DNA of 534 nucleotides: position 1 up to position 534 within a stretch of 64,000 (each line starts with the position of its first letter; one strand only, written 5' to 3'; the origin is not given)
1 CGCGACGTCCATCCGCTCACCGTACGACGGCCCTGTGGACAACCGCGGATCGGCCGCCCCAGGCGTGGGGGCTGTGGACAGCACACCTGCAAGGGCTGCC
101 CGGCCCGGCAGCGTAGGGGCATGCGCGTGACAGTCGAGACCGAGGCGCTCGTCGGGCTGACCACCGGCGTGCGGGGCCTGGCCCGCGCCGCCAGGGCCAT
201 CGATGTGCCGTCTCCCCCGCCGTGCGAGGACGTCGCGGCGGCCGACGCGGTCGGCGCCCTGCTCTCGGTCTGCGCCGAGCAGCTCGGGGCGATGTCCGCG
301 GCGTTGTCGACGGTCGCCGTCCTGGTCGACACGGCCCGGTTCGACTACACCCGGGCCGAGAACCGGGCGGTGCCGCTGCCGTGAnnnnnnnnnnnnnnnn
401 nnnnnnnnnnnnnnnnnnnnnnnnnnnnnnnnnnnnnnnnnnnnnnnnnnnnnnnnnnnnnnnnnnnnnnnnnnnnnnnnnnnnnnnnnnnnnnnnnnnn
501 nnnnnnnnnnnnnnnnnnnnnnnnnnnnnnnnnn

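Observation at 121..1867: Three-gene T7SS-style polymorphic toxin / immunity module with an unassigned C-terminal toxin domain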

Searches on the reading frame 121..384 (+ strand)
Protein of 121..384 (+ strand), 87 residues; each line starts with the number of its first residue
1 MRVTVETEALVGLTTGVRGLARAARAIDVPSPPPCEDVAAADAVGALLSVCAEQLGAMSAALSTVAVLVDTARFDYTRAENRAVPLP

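Call 4: search_protein_families(library=pfam, proteins=[window:121-384:+], max_evalue=10)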
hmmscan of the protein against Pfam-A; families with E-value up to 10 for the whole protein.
window:121-384:+ (87 aa): 0 families

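Call 5: search_protein_families(library=ncbifam, proteins=[window:121-384:+], max_evalue=10)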
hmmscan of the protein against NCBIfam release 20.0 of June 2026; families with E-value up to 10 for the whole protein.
window:121-384:+ (87 aa): 0 families

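Call 47: list_cluster_members(proteins=[P0001, P0054, window:121-381:+, window:1881-4325:-])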
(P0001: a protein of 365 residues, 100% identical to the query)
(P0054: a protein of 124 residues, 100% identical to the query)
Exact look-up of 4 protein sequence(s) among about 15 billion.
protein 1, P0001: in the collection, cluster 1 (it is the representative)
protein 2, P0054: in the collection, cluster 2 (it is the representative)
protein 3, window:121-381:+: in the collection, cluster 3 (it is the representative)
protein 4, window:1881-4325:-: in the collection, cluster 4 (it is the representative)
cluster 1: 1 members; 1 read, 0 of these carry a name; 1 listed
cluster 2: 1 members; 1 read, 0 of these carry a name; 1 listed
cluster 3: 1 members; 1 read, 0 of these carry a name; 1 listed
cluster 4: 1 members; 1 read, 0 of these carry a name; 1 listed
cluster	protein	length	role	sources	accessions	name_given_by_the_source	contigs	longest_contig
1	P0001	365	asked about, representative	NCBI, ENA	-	-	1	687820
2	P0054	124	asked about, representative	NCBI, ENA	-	-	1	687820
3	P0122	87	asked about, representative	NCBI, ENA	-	-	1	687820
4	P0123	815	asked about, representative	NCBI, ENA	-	-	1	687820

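Call 103: search_protein_families(library=padloc, proteins=[window:121-381:+], max_evalue=1)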
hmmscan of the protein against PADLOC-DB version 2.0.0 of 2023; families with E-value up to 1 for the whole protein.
window:121-381:+ (87 aa): 0 families
